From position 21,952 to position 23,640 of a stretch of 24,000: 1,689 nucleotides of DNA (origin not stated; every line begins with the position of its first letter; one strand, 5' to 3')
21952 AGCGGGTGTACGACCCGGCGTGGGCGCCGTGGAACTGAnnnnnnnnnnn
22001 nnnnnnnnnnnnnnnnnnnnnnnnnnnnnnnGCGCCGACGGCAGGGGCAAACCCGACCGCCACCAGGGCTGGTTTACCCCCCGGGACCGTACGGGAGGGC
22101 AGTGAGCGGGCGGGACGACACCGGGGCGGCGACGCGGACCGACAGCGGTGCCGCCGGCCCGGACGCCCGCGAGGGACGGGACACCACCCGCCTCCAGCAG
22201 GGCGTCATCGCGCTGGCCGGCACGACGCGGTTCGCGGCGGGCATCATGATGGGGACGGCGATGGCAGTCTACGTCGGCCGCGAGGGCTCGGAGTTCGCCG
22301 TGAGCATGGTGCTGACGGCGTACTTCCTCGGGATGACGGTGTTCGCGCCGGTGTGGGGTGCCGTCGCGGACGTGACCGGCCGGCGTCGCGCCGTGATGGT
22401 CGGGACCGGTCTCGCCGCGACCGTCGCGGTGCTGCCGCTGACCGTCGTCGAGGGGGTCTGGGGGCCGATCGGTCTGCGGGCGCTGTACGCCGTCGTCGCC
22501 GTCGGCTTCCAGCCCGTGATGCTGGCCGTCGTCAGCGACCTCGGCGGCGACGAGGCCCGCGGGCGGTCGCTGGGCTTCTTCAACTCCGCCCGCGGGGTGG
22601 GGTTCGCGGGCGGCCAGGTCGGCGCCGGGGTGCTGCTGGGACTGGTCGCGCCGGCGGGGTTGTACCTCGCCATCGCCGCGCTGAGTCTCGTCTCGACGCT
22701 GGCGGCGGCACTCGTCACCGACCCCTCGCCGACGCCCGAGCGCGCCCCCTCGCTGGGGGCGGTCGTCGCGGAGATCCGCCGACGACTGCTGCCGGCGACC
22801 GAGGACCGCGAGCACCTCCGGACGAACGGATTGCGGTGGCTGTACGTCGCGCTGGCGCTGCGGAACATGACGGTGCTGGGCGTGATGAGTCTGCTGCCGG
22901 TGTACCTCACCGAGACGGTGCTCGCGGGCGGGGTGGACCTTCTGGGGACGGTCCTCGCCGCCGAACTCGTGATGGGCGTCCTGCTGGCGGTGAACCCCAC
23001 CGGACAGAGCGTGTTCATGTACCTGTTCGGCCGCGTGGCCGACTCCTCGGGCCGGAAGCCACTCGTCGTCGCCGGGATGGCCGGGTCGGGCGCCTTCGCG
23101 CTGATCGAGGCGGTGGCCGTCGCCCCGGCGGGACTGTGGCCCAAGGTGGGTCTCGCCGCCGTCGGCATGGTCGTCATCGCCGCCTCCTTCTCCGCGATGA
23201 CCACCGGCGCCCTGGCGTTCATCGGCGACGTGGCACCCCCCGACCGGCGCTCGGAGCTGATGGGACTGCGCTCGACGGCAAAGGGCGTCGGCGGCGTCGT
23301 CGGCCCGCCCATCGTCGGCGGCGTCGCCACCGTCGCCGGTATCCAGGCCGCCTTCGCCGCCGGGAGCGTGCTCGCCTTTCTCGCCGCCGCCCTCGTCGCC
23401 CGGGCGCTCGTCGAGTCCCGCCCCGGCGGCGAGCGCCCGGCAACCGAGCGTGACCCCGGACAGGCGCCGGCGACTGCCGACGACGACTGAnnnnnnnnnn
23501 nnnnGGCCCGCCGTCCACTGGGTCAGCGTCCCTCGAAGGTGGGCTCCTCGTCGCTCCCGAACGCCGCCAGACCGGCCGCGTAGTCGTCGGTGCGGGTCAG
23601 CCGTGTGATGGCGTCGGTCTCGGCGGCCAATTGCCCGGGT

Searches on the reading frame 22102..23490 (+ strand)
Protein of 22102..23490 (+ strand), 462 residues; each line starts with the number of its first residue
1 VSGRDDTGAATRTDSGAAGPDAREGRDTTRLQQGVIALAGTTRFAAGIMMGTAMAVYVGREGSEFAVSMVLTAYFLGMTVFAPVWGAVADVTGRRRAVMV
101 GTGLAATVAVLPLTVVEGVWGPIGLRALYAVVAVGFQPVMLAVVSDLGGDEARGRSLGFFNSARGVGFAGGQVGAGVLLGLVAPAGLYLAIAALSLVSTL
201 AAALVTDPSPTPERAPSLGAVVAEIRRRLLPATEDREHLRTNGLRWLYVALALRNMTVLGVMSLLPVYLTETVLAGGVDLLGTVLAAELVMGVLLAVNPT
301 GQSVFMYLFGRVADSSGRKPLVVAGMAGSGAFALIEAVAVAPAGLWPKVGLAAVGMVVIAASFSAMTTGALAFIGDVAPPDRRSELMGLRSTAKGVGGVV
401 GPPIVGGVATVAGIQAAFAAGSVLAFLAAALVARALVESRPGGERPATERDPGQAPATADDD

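Call 28: search_protein_families(library=pfam, proteins=[window:22102-23490:+], max_evalue=0.01)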
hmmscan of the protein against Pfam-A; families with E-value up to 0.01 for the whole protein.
window:22102-23490:+ (462 aa): 3 families
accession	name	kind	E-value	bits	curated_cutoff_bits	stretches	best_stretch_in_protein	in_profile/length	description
PF07690.21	MFS_1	-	1e-45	156.6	33.4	2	38-274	3-232/347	Major Facilitator Superfamily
PF13347.12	MFS_2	-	3.2e-06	26.4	27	1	34-187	226-386/427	MFS/sugar transport protein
PF12832.13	MFS_1_like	-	0.00028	20.5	25.2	1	70-409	39-361/373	MFS_1 like family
